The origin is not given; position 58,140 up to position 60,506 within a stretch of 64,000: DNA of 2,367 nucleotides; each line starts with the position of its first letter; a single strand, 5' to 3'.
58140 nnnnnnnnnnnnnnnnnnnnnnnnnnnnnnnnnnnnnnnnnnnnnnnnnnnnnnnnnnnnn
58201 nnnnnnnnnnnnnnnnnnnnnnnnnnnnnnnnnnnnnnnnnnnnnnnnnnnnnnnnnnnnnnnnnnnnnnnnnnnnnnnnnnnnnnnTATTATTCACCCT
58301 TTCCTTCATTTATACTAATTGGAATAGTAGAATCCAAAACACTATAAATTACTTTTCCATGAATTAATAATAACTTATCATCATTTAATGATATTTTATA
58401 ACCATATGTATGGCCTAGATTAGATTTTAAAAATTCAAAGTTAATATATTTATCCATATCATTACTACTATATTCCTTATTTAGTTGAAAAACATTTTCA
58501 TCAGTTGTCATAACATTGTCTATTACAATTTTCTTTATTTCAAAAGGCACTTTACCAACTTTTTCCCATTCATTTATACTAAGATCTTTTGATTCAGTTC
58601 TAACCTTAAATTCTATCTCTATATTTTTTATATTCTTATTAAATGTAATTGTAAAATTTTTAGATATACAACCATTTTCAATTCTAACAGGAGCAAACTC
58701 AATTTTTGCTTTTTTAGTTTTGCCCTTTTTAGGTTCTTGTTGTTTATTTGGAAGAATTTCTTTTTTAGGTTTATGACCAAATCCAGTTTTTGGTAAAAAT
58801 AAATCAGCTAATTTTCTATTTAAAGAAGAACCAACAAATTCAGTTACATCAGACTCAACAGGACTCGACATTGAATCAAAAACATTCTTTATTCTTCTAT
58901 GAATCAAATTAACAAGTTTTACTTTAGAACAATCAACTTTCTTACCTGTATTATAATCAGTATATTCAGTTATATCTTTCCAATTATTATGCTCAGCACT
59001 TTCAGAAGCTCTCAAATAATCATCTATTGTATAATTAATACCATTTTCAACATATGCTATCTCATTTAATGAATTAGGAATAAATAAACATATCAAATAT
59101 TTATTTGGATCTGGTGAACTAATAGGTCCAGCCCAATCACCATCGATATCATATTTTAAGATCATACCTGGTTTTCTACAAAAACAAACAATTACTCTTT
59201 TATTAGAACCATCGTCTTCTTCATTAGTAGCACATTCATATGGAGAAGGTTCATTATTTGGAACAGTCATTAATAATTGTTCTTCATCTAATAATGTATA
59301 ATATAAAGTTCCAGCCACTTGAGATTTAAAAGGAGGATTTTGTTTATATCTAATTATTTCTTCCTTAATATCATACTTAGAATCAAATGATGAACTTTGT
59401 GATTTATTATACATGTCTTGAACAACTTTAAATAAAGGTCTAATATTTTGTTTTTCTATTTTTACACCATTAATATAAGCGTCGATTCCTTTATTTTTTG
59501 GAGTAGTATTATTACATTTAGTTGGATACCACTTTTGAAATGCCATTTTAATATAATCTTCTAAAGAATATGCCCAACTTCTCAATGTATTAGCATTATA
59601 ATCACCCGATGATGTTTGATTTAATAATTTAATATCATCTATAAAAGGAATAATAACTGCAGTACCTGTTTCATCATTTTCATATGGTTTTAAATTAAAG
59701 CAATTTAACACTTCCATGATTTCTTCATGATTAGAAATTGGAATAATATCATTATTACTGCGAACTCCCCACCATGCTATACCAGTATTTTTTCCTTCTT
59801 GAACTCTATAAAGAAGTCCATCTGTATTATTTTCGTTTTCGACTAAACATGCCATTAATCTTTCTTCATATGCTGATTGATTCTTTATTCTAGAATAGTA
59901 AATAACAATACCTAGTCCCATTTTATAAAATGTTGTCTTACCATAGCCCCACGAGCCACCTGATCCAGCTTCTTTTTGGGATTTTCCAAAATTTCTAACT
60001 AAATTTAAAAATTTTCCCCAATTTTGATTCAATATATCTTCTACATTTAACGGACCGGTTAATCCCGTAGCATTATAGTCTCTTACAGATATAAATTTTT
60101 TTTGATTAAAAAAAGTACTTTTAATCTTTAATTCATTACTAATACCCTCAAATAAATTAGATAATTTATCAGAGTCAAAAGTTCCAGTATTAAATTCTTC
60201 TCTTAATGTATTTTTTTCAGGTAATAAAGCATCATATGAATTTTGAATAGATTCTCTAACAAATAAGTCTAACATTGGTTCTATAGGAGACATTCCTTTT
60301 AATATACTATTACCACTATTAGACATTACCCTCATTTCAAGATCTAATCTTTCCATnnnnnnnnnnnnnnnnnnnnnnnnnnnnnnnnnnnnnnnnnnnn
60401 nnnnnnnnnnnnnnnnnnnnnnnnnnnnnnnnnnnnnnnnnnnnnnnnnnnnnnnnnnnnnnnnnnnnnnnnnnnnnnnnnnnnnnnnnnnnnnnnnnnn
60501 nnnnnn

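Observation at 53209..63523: Uncharacterised RM-like defence module: fused double Dcm + MORC/GHKL ATPase + Z1-domain NTPase + four unknown proteins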

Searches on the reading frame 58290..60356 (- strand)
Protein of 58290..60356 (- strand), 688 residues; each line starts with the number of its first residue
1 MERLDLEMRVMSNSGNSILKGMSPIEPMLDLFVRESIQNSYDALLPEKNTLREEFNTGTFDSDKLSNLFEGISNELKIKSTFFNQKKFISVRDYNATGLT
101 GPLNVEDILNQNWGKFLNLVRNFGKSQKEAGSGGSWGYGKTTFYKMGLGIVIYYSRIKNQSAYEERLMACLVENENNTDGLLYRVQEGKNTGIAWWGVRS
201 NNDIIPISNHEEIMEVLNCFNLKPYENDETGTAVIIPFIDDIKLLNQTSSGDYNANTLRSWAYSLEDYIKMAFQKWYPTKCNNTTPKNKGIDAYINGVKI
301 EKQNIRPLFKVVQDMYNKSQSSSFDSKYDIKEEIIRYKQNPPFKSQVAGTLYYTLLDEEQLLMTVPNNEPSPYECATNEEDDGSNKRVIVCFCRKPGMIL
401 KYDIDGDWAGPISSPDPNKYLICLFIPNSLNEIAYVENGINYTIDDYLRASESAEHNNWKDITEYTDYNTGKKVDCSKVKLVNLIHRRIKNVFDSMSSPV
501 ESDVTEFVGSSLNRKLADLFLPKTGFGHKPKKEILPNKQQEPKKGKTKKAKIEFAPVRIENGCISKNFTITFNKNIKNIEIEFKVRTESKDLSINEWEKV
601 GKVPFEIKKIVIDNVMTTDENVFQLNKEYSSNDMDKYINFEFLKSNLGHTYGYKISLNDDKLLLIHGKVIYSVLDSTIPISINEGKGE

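Call 4: search_protein_families(library=pfam, proteins=[window:58290-60356:-], max_evalue=0.1)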
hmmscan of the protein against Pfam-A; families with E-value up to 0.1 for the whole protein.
window:58290-60356:- (688 aa): 0 families

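Call 5: search_protein_families(library=padloc, proteins=[window:58290-60356:-], max_evalue=0.1)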
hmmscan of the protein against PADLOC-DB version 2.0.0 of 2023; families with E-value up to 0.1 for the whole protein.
window:58290-60356:- (688 aa): 1 family
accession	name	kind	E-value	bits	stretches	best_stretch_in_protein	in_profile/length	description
PDLC04582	PDC-M33A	-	4.2e-12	43.5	1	29-212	31-217/627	-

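Call 6: search_protein_families(library=ncbifam, proteins=[window:58290-60356:-], max_evalue=0.1)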
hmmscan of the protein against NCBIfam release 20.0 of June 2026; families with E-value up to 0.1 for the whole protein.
window:58290-60356:- (688 aa): 0 families

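Call 13: search_solved_structures(query=window:58290-60356:-, max_evalue=10, show_alignments=2)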
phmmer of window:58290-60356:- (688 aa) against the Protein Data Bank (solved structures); distinct sequences matched with E-value up to 10: 0.

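Call 15: find_homologous_proteins(query=window:58290-60356:-)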
Query window:58290-60356:- (688 aa): 486 proteins with E <= 0.001 among 8000 candidates; the best 120 are listed.
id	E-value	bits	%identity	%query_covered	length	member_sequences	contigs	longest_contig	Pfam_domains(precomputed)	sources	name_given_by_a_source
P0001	0.0e+0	1541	98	100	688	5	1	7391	-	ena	-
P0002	2.4e-285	966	64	100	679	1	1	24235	-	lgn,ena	-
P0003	6.4e-284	961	62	100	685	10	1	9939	-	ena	-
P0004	1.4e-283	960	61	100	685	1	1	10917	-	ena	-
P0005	8.3e-277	938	61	100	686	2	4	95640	-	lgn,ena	-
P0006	3.7e-272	923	60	100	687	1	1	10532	-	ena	-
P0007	4.2e-246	836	56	100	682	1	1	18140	-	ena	-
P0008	3.2e-231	787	53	100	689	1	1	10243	-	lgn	-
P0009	1.2e-222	759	53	99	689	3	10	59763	-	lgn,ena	-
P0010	8.1e-185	634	45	99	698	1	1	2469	-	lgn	-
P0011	1.7e-162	560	43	99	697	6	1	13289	-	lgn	-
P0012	5.5e-161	555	43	98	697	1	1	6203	-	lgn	-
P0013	8.4e-161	555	44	98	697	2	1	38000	-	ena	-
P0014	1.1e-159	551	44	99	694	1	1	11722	-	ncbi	-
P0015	2.6e-159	550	43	98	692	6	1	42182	-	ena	-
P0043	1.1e-106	376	33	98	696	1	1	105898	-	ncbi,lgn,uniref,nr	ncbi:hypothetical protein [Salibacterium qingdaonense]|uniref:Uncharacterized protein n=1 Tax=Saliba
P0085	4.7e-95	337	34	87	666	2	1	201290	-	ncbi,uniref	ncbi:hypothetical protein V4V36_24400 [Paenibacillus lautus]|uniref:hypothetical protein n=1 Tax=Pae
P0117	1.5e-92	329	34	87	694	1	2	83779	-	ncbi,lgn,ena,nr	ncbi:MAG: hypothetical protein HFI34_11205 [Lachnospiraceae bacterium]|nr:hypothetical protein [Lach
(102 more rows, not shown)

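Call 17: find_encoding_contigs(protein=P0043, flank=10000, max_places=2)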
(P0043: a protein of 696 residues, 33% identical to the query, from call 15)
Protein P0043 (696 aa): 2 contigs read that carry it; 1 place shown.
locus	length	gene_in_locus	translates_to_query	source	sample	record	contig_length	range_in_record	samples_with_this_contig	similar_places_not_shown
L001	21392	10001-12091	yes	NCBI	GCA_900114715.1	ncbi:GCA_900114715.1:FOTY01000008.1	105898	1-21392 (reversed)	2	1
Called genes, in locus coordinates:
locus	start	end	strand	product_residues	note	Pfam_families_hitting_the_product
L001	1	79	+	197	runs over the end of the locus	PF01965:DJ-1_PfpI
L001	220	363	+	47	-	-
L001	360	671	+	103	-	-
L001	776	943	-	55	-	-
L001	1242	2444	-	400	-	PF05684:DUF819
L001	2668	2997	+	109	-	-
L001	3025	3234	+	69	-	-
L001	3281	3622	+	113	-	-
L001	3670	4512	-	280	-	PF01740:STAS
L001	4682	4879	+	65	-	PF12773:DZR (weak), PF13248:Zn_ribbon_3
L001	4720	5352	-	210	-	-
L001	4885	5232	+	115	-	-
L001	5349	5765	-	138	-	PF03852:Vsr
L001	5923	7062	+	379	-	PF00145:DNA_methylase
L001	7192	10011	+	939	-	PF10593:Z1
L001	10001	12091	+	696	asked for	-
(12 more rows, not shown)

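Call 18: search_solved_structures(query=A1, max_evalue=10, show_alignments=3)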
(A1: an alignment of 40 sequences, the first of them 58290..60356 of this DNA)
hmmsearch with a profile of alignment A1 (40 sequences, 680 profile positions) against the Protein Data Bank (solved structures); distinct sequences matched with E-value up to 10: 0.

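Call 20: find_encoding_contigs(protein=P0001, flank=10000, max_places=2)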
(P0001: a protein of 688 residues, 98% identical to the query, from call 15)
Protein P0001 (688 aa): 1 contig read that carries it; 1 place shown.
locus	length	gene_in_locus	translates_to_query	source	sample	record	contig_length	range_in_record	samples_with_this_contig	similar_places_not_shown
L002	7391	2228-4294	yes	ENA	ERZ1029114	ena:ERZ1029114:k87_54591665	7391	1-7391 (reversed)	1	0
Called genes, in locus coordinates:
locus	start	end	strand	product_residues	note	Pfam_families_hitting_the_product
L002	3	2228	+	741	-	?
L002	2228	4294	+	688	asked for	-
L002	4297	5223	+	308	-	-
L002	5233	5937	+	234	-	PF19866:DUF6339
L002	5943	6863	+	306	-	PF14390:DUF4420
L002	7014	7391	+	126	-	?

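Call 21: find_encoding_contigs(protein=P0085, flank=10000, max_places=2)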
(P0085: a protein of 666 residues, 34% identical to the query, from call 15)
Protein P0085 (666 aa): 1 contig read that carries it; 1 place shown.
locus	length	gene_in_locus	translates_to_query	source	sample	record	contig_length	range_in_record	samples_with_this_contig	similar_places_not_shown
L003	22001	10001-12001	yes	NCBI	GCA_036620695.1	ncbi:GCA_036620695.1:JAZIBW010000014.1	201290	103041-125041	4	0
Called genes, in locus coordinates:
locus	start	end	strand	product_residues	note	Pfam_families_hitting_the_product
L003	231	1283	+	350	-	PF00145:DNA_methylase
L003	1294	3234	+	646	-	-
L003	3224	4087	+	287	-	-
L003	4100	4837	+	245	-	PF19866:DUF6339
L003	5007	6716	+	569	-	PF00145:DNA_methylase, PF09445:Methyltransf_15, PF00145:DNA_methylase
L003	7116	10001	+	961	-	PF10593:Z1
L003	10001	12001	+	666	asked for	-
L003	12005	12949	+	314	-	-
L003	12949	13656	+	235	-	PF19866:DUF6339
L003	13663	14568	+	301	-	PF14390:DUF4420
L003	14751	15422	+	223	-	PF00730:HhH-GPD, PF00633:HHH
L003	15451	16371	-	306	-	PF13391:HNH_2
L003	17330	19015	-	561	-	PF03063:Prismane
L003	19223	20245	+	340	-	PF01558:POR, PF00037:Fer4 (faint), PF12797:Fer4_2 (faint), PF13237:Fer4_10 (weak), PF13484:Fer4_16 (faint), PF12838:Fer4_7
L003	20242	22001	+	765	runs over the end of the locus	PF01855:POR_N, PF17147:PFOR_II, PF02775:TPP_enzyme_C (weak)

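Call 22: find_encoding_contigs(protein=P0117, flank=10000, max_places=2)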
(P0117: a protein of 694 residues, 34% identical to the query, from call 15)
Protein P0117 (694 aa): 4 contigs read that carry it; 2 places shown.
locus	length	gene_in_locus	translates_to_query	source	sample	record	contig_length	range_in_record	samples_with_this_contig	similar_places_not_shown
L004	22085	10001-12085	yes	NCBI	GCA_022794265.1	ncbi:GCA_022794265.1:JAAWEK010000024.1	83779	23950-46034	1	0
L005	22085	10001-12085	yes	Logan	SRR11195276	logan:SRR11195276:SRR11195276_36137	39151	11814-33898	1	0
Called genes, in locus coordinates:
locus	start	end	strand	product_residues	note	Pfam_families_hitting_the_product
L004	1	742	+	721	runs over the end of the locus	-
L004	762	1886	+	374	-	-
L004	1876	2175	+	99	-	PF01740:STAS, PF13466:STAS_2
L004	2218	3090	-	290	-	-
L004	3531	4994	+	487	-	PF00128:Alpha-amylase, PF14701:hDGE_amylase, PF00128:Alpha-amylase, PF16657:Malt_amylase_C (weak)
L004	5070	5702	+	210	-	PF14681:UPRTase, PF00156:Pribosyltran (faint)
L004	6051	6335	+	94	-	-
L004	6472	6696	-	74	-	-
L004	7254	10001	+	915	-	PF10593:Z1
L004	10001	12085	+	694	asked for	-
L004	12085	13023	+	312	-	-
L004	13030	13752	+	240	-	PF19866:DUF6339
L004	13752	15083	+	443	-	PF00145:DNA_methylase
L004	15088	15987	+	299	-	PF14390:DUF4420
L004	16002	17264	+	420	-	PF00145:DNA_methylase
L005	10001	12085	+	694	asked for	-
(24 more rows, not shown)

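Call 24: predict_structure(alignment_id=A1)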
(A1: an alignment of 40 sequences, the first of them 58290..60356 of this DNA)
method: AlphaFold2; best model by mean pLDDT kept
length: 688 residues; sequences in the alignment: 40
mean_pLDDT: 85.0   pTM: 0.69
mean pLDDT of the five models: 85.0, 83.9, 83.6, 83.3, 82.8
residues with pLDDT >= 90: 343; 70-90: 258; 50-70: 49; < 50: 38
segments of 3 or more residues with pLDDT < 50: 129-133, 500-509, 526-528, 530-547
pLDDT, mean of each block of 10 residues (from residue 1): 81 79 76 91 90 96 96 93 91 93 83 79 59 54 90 94 93 91 86 92 91 97 94 96 91 89 95 95 88 95 93 95 89 88 90 96 92 89 86 89 89 90 95 76 86 76 78 81 91 77 40 62 52 38 46 86 90 83 89 92 93 90 89 88 93 90 92 90 70
secondary structure, 60 per line:
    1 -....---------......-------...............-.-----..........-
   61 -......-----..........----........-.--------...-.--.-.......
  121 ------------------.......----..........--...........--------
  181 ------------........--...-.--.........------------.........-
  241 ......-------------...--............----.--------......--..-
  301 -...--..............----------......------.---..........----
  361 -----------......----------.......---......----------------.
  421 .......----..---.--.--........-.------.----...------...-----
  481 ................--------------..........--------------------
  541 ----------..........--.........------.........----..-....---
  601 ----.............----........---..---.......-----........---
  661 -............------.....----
elements in order (helices of 4 or more, strands of 3 or more residues): E2-5 H15-20 H28-42 E50-59 H62-67 H73-82 E87-94 H114-120 H139-145 E150-159 E162-172 E193-200 E203-205 H210-218 E231-239 H241-246 H265-276 E290-295 H307-320 E331-336 E347-356 H372-377 E388-394 E398-403 E420-427 H444-450 E464-466 E473-475 H481-496 H511-520 E551-560 E563-571 E578-586 H594-597 E605-617 E622-629 E638-644 E650-657 E662-673 E680-684

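Call 27: fold_search(model_id=the predicted structure, library=pdb)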
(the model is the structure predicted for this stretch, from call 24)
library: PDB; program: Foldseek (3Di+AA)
matches with E <= 10: 1249; with E <= 0.001: 5
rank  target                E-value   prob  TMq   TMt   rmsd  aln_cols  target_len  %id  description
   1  5hph_B                1.8e-08  1.00  0.25  0.34  11.8       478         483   13  Structure of TRAP1 fragment (released 2016-08-10)
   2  5hph_A                3.9e-07  1.00  0.26  0.35  10.5       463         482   15  Structure of TRAP1 fragment (released 2016-08-10)
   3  9o8p_B                1.1e-06  1.00  0.29  0.32  30.1       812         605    9  CryoEM structure of M. mazei topoisomerase VI-minicircle DNA complex (released 2026-02-25)
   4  2q2e_B                1.0e-05  1.00  0.25  0.28  29.7       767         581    9  Crystal structure of the topoisomerase VI holoenzyme from Methanosarcina mazei (released 2007-07-10)
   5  1z5a_B                3.7e-04  0.99  0.27  0.38  16.6       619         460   10  Topoisomerase VI-B, ADP-bound dimer form (released 2005-06-14)
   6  4fl4_B                1.1e-02  0.96  0.12  0.37   7.5       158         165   11  Scaffoldin conformation and dynamics revealed by a ternary complex from the Clostridium thermocellum cellulosome (released 2012-06-27)
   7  2bm3                  1.1e-02  0.90  0.11  0.33   9.6       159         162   10  Structure of the Type II cohesin from Clostridium thermocellum SdbA (released 2005-03-10)
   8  5m0y_A                2.3e-02  0.91  0.12  0.34   7.8       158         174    9  Crystal Structure of the CohScaA-XDocCipB type II complex from Clostridium thermocellum at 1.5Angstrom resolution (released 2017-09-06)
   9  5gxx_A                2.3e-02  0.66  0.11  0.12  16.4       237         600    8  Crystal structure of endoglucanase CelQ from Clostridium thermocellum complexed with Tris (released 2017-09-27)
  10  5boa_C                2.5e-02  0.80  0.11  0.29   8.3       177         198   11  Crystal Structure of the Meningitis Pathogen Streptococcus suis adhesion Fhb bound to the disaccharide receptor Gb2 (released 2016-05-04)
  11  6fwy_A                2.5e-02  0.21  0.06  0.13  19.8       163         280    7  Thioester domain of the Enterococcus faecium TIE86 protein (released 2018-08-08)
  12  3ghp_B                2.7e-02  0.85  0.11  0.33  10.0       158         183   10  Structure of the second type II cohesin module from the adaptor ScaA scaffoldin of Acetivibrio cellulolyticus (includi (released 2009-06-23)
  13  8k49_T                2.7e-02  0.16  0.06  0.06  17.4       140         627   14  Structure of partial Banna virus (released 2024-03-27)
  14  4fl4_K                2.8e-02  0.80  0.11  0.33   9.4       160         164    9  Scaffoldin conformation and dynamics revealed by a ternary complex from the Clostridium thermocellum cellulosome (released 2012-06-27)
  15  5bob_B                3.0e-02  0.69  0.11  0.27   8.8       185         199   10  Crystal Structure of the Meningitis Pathogen Streptococcus suis adhesion Fhb (released 2015-11-18)
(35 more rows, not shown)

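Call 29: search_protein_families(library=pfam, proteins=[window:58290-60356:-], max_evalue=10)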
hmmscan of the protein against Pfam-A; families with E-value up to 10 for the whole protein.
window:58290-60356:- (688 aa): 0 families

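Call 31: find_related_loci(query=A1, collection=genome_contigs, flank=10000)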
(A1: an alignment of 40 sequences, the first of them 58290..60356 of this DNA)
Query A1 (688 aa) in genome_contigs; peptide patterns used: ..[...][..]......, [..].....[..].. (x = any residue, [..] = any of these).
599 stretches matched a pattern (row limit reached: there are more); 368 encode a relative of the query (tblastn E <= 1e-3); the best 80 are kept; 80 distinct loci.
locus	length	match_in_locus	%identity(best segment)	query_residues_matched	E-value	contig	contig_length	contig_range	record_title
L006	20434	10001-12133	40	6-682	9e-145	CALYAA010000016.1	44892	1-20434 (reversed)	MAG: uncultured Clostridia bacterium isolate BRZ_MP__bin6 genome assembly, contig: BRZ_MP__NODE_805_length_44892_cov_18.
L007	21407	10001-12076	33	1-683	4e-109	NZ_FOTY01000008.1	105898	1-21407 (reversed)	Salibacterium qingdaonense strain CGMCC 1.6134, whole genome shotgun sequence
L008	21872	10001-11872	37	6-639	8e-109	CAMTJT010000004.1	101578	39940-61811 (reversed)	MAG TPA_asm: uncultured Clostridium sp. isolate SRR12464006_bin.19_metawrap_v1.3_MAG genome assembly, contig: NODE.52_le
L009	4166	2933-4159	46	5-412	8e-106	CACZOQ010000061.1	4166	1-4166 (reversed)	MAG: uncultured Erysipelotrichaceae bacterium isolate RUG12809 genome assembly, contig: RUG12809_asm_61, whole genome sh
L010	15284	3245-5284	32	11-678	6e-104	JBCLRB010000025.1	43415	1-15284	Lachnospiraceae bacterium 45-P1 voucher GPTB0099 scaffold25, whole genome shotgun sequence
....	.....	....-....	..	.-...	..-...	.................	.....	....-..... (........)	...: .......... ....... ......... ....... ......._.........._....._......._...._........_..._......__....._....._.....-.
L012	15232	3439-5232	37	6-610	2e-101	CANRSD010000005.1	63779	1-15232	MAG TPA_asm: uncultured Clostridia bacterium isolate SRR15730551_bin.77_metawrap_v1.3_MAG genome assembly, contig: NODE.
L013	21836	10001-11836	33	11-621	3e-100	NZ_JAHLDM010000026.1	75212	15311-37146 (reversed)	Clostridium estertheticum strain CF002 contig00026, whole genome shotgun sequence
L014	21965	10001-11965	33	7-683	3e-103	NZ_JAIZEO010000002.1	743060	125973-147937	Halobacillus sp. A5 NODE_2_length_743060_cov_52.519784, whole genome shotgun sequence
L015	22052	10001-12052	32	7-678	1e-99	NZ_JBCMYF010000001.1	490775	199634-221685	Metabacillus idriensis strain NRS-1149 NRS_1149_contig_0000001, whole genome shotgun sequence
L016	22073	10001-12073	32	11-687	5e-99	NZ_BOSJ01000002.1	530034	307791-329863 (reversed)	Paenibacillus sp. J45TS6 sequence002, whole genome shotgun sequence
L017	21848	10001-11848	33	1-624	4e-98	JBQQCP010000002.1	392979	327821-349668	Virgibacillus sp. L01 contig_2, whole genome shotgun sequence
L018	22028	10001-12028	32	11-683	4e-97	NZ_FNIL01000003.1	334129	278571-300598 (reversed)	Alkalicoccus daliensis strain CGMCC 1.10369, whole genome shotgun sequence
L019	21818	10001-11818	32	7-619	6e-97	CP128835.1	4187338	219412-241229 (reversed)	Rossellomorea sp. AcN35-11 chromosome, complete genome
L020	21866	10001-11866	32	7-634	2e-95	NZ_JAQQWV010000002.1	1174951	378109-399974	Guptibacillus sedimenti strain FJAT-53715 Scaffold2, whole genome shotgun sequence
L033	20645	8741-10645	32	11-645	1e-89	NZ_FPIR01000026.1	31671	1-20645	Ruminococcus sp. YE71, whole genome shotgun sequence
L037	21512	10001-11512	37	11-534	7e-88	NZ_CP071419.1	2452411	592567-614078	Streptococcus sanguinis strain BCC16R chromosome, complete genome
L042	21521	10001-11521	34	7-527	4e-84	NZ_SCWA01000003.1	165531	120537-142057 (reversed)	Macrococcus brunensis strain CCM4811 NODE_3_length_165531_cov_38.7181, whole genome shotgun sequence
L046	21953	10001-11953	31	11-678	3e-83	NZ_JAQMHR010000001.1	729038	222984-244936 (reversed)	Trichococcus sp. K1Tr NODE_1_length_729038_cov_210.695747, whole genome shotgun sequence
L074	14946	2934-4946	28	3-683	5e-67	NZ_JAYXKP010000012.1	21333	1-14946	Marinilactibacillus sp. XAAS-LB27 Scaffold12, whole genome shotgun sequence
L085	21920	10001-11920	30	11-683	3e-51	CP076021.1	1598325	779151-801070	Mycoplasmatota bacterium strain zrk7 chromosome, complete genome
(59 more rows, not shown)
